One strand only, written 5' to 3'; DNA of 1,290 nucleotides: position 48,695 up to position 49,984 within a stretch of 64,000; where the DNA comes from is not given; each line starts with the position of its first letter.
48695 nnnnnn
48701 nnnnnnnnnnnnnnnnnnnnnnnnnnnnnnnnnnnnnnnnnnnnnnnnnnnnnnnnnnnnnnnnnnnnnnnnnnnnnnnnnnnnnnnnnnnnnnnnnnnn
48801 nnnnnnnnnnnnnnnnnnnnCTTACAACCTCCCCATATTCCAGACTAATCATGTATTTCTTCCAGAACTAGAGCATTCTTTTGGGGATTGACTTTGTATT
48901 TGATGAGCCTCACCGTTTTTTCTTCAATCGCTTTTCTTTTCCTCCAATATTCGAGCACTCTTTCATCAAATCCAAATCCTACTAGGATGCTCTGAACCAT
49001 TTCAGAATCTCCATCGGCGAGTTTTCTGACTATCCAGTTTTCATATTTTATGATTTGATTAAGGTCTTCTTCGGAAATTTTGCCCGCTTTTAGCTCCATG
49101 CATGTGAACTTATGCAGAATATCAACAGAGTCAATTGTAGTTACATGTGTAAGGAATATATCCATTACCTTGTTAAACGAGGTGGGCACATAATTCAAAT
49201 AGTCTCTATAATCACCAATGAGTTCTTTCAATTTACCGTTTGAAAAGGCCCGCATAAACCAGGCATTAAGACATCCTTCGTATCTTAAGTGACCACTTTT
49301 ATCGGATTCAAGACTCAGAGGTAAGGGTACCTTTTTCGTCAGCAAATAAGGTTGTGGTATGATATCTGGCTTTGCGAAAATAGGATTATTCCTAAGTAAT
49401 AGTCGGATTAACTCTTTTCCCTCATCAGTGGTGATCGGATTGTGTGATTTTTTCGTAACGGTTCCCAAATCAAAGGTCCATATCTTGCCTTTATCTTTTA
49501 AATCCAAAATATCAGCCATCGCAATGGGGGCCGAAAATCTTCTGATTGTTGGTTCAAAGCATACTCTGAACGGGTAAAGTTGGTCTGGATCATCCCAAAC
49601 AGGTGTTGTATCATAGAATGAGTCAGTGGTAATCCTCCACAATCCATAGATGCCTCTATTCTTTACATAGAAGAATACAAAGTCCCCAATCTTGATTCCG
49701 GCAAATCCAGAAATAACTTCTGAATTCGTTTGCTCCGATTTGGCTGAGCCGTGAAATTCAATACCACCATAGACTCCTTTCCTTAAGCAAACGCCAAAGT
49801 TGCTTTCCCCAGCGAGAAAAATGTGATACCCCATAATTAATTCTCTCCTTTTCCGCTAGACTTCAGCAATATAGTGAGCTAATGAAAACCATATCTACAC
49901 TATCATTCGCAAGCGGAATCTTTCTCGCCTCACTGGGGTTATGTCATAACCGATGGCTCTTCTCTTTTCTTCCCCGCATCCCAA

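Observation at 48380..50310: AT-rich islet encoding a PUA/EVE-like + PD-(D/E)xK-like protein: candidate modification-dependent (type IV) restriction enzyme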

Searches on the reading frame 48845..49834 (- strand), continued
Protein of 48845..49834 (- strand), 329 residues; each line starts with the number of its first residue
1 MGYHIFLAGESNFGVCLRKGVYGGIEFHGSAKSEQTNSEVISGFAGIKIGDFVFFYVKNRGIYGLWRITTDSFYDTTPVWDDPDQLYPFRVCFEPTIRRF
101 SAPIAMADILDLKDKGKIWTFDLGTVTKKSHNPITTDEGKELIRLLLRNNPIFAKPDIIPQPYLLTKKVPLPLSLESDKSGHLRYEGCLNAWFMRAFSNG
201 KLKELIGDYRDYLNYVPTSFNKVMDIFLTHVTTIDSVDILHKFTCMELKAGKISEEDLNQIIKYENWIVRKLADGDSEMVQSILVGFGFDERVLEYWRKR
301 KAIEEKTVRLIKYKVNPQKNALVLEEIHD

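Call 74: get_annotated_region(hit=H2, flank=6000)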
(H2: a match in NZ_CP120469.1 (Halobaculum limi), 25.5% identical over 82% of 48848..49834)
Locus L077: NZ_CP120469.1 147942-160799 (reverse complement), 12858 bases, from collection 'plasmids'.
description: Halobaculum sp. YSMS11 plasmid unnamed, complete sequence
organism: Halobaculum limi (NCBI taxid 3031916)
taxonomy: Archaea; Euryarchaeota; Halobacteria; Halobacteriales; Haloferacaceae; Halobaculum; Halobaculum limi
host: -; source: cell culture,sediment; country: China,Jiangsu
typing (MOB-suite, as given by PLSDB): non-mobilizable
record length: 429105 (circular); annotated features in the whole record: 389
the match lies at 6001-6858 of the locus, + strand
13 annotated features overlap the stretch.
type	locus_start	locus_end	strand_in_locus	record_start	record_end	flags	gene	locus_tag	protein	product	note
CDS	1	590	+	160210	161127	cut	-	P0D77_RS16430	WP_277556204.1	hypothetical protein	-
CDS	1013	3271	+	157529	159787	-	-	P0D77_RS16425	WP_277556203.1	PQQ-binding-like beta-propeller repeat protein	-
CDS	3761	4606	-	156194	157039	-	-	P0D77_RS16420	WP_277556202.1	arsenite methyltransferase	-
CDS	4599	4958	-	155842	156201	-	-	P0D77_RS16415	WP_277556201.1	metalloregulator ArsR/SmtB family transcription factor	GO:0006355 - regulation of DNA-templated transcription [Evidence IEA]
CDS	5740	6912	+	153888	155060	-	-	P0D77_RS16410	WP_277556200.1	hypothetical protein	-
CDS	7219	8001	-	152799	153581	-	-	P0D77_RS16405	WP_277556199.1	hybrid sensor histidine kinase/response regulator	GO:0000160 - phosphorelay signal transduction system [Evidence IEA]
CDS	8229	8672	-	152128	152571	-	-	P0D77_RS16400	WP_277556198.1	metal-dependent hydrolase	-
CDS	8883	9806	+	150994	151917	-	-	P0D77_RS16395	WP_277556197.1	PfkB family carbohydrate kinase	-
CDS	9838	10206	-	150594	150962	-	-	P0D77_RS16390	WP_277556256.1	DoxX-like family protein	-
CDS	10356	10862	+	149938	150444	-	-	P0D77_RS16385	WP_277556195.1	hypothetical protein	-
CDS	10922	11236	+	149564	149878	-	-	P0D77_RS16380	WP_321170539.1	HalOD1 output domain-containing protein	-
CDS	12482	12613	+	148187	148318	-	-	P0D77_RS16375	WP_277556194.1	hypothetical protein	-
CDS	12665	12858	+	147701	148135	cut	-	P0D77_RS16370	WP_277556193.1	hypothetical protein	-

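Call 81: find_related_loci(query=A1, collection=viral_contigs, flank=5000)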
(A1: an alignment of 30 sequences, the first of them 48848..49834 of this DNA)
Query A1 (329 aa) in viral_contigs; peptide patterns used: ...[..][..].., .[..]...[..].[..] (x = any residue, [..] = any of these).
129 stretches matched a pattern, but none encodes a relative of the query by tblastn (E <= 1e-3).

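Call 95: search_protein_families(library=padloc, proteins=[L033:5965-6465:+, L015:5993-6220:+], max_evalue=0.001)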
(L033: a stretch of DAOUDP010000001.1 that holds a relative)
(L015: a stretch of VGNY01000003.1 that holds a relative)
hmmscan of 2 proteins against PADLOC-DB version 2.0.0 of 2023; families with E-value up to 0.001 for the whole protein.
L033:5965-6465:+ (166 aa): 0 families

L015:5993-6220:+ (75 aa): 0 families

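Call 97: find_homologous_proteins(query=A3, max_evalue=0.00001)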
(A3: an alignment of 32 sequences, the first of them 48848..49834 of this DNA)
Query A3 (32 sequences) (329 aa, profile of the alignment): 538 proteins with E <= 0.00001 among 8000 candidates; the best 120 are listed.
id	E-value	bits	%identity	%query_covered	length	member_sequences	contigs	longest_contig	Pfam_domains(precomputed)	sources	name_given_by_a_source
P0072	1.5e-104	368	66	99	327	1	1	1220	PF01878.25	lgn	-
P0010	3.8e-104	367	76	99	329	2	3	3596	PF01878.25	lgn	-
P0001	4.9e-104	366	96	100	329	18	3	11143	PF01878.25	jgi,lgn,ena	-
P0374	2.1e-103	364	33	90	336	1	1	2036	PF01878.25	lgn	-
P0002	3.1e-103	364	90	100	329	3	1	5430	PF01878.25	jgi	jgi:EVE domain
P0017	7.6e-103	362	73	100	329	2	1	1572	PF01878.25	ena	-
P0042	1.2e-102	362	71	99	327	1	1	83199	PF01878.25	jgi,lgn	jgi:hypothetical protein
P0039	1.2e-102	362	73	99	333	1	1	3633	PF01878.25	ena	-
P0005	1.5e-102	361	78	100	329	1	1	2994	PF01878.25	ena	-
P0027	1.7e-102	361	73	99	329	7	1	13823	PF01878.25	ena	-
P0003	4.2e-102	360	80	100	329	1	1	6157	PF01878.25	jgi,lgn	jgi:hypothetical protein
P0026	6.1e-102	359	72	99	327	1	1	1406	PF01878.25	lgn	-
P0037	6.9e-102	359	72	99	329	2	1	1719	PF01878.25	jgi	-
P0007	7.9e-102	359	77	99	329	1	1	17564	PF01878.25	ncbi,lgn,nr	ncbi:MAG: EVE domain-containing protein [Dehalococcoidia bacterium]|nr:EVE domain-containing protein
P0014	1.4e-101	358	77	99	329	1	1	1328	PF01878.25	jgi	jgi:hypothetical protein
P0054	6.4e-98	346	69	99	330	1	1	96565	PF01878.25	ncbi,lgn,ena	-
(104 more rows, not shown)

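Call 98: search_solved_structures(query=A3, max_evalue=10, show_alignments=0)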
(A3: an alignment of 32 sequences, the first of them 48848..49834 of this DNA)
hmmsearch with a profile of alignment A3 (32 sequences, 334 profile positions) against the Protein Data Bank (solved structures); distinct sequences matched with E-value up to 10: 11.
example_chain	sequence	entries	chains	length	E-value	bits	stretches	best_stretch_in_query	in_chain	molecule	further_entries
1wmm_A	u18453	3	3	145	1.3e-15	60.6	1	1-118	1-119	Hypothetical UPF0310 protein PH1033 | UPF0310 protein PH1033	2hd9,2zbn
2p5d_A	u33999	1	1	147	8e-11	44.9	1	1-147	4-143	UPF0310 protein MJECL36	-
2kw8_A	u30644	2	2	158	0.0085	18.5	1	16-73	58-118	LPXTG-site transpeptidase family protein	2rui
2gbs_A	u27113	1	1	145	0.011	18.1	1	37-83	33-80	Hypothetical protein Rpa0253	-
2g2x_A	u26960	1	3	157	0.022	17.2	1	45-148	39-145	hypothetical protein PP5205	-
5gke_A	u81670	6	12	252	0.034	16.5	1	250-306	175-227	Endonuclease EndoMS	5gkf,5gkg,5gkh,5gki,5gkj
3eop_A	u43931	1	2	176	0.042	16.2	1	45-150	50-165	Thymocyte nuclear protein 1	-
5j3e_A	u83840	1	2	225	0.067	15.6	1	45-151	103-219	Thymocyte nuclear protein 1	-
2vld_A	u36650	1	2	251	0.093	15.1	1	249-306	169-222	Endonuclease NucS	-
2ar1_A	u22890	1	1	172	0.17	14.2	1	39-151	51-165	hypothetical protein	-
2eve_A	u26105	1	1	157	0.94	11.8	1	45-88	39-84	hypothetical protein PSPTO5229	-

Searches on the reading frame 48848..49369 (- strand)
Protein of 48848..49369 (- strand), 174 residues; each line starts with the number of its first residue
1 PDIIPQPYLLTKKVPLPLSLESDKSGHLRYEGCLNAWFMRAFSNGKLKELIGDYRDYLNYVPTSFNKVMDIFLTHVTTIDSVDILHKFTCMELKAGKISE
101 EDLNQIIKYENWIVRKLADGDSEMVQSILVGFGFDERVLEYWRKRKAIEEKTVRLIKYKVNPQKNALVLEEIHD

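Call 26: search_protein_representatives(protein=window:48848-49369:-)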
Query: 174 residues. Proteins with E-value up to 0.001 (for the whole library): 119; up to 1e-10: 50; up to 1e-30: 8. The best 119 are listed.
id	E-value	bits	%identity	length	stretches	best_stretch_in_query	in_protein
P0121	8.6e-71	253.7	69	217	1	5-171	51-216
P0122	4.3e-61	222.2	61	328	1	1-172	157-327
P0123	6.3e-55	202.1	58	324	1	14-172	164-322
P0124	1.5e-52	194.3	52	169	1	13-171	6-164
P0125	1.3e-39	152.3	50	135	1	41-172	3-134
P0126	1.3e-34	135.9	71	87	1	88-173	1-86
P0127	5.2e-34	134.0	61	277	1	4-98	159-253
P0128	1.4e-33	132.6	67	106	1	34-116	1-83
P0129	1.9e-30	122.4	61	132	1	65-156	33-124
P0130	1.8e-28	115.9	77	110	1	28-96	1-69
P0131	2.2e-28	115.7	39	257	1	14-172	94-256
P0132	5.1e-28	114.5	39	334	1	4-162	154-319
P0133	4.5e-27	111.4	37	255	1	15-162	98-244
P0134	6.0e-24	101.2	59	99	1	7-84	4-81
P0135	8.5e-24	100.8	48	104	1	4-103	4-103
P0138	3.5e-22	95.5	37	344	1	6-161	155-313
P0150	6.6e-17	78.3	32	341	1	1-161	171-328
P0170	1.0e-10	58.2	34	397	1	14-156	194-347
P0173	9.3e-10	55.0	30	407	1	24-163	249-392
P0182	6.2e-07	45.8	29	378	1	22-161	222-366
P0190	2.5e-06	43.9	34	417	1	14-140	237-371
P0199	9.9e-06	41.9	31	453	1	62-138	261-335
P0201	1.2e-05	41.7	36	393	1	4-138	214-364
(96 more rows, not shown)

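Call 28: search_protein_families(library=pfam, proteins=[P0132, P0138, P0150, P0170, P0173, P0182, P0190, P0199, P0201, P0131], max_evalue=0.01)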
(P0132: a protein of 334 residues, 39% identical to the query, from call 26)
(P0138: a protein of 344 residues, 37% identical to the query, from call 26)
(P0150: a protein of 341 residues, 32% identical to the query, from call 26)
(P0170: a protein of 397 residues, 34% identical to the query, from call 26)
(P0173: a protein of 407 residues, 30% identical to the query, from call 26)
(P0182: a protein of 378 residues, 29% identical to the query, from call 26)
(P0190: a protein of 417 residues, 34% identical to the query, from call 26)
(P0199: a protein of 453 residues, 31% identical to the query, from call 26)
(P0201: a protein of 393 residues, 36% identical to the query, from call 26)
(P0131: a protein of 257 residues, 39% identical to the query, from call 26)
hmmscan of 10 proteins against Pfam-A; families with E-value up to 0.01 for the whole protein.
P0132 (334 aa): 0 families

P0138 (344 aa): 1 family
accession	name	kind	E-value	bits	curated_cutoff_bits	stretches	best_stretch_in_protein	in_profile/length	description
PF01878.24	EVE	-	0.0057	17.1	23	0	37-137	39-143/145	EVE domain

P0150 (341 aa): 1 family
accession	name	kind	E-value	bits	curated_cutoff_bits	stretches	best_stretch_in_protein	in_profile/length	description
PF01878.24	EVE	-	0.001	19.6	23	1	53-116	35-107/145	EVE domain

P0170 (397 aa): 1 family
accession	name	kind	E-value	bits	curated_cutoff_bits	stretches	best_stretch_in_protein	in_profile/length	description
PF01878.24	EVE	-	1.1e-09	38.9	23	1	50-168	21-142/145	EVE domain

P0173 (407 aa): 0 families

P0182 (378 aa): 1 family
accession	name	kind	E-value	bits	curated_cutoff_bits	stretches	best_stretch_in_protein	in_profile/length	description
PF10539.14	Dev_Cell_Death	-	2.3e-06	27.9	27.8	1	67-130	33-96/126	Development and cell death domain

P0190 (417 aa): 0 families

P0199 (453 aa): 0 families

P0201 (393 aa): 1 family
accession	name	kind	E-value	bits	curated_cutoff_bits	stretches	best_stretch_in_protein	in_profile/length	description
PF01878.24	EVE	-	0.00015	22.3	23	1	42-93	38-86/145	EVE domain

P0131 (257 aa): 0 families

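Call 101: search_solved_structures(query=A4, max_evalue=10, show_alignments=3)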
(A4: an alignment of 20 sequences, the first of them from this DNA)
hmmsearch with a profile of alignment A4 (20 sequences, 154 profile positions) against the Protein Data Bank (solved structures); distinct sequences matched with E-value up to 10: 11.
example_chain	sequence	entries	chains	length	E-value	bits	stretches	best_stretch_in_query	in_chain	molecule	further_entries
5gke_A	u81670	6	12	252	0.012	18.7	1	68-126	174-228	Endonuclease EndoMS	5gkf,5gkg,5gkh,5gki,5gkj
5mfm_A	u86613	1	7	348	0.06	16.4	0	86-110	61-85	YIIIM6AII_GS11_(KR)5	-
5mfl_A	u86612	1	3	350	0.061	16.4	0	86-110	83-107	(KR)5_GS10_YIIIM6AII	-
5mfm_C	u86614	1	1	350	0.062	16.4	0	86-110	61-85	Importin subunit alpha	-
6s9o_A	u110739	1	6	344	0.088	15.9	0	85-110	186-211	designed Armadillo repeat protein with internal Lock1 fused to target peptide KRKRKLKFKR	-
2vld_A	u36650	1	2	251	0.13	15.3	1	69-125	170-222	Endonuclease NucS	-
5aei_A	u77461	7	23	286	0.48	13.5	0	86-110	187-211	DESIGNED ARMADILLO REPEAT PROTEIN YIIIM5AII | YIIIM5AII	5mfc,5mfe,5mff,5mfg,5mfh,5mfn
6s9l_A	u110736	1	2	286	1.1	12.3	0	85-110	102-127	KR4KLSF Lock1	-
6ly5_F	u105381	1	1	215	1.3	12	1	50-84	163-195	FCPI-8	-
4plr_A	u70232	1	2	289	1.4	12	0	86-110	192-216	Arm00008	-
6l4u_4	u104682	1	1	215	1.6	11.8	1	50-84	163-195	Fucoxanthin chlorophyll a/c-binding protein Lhcr9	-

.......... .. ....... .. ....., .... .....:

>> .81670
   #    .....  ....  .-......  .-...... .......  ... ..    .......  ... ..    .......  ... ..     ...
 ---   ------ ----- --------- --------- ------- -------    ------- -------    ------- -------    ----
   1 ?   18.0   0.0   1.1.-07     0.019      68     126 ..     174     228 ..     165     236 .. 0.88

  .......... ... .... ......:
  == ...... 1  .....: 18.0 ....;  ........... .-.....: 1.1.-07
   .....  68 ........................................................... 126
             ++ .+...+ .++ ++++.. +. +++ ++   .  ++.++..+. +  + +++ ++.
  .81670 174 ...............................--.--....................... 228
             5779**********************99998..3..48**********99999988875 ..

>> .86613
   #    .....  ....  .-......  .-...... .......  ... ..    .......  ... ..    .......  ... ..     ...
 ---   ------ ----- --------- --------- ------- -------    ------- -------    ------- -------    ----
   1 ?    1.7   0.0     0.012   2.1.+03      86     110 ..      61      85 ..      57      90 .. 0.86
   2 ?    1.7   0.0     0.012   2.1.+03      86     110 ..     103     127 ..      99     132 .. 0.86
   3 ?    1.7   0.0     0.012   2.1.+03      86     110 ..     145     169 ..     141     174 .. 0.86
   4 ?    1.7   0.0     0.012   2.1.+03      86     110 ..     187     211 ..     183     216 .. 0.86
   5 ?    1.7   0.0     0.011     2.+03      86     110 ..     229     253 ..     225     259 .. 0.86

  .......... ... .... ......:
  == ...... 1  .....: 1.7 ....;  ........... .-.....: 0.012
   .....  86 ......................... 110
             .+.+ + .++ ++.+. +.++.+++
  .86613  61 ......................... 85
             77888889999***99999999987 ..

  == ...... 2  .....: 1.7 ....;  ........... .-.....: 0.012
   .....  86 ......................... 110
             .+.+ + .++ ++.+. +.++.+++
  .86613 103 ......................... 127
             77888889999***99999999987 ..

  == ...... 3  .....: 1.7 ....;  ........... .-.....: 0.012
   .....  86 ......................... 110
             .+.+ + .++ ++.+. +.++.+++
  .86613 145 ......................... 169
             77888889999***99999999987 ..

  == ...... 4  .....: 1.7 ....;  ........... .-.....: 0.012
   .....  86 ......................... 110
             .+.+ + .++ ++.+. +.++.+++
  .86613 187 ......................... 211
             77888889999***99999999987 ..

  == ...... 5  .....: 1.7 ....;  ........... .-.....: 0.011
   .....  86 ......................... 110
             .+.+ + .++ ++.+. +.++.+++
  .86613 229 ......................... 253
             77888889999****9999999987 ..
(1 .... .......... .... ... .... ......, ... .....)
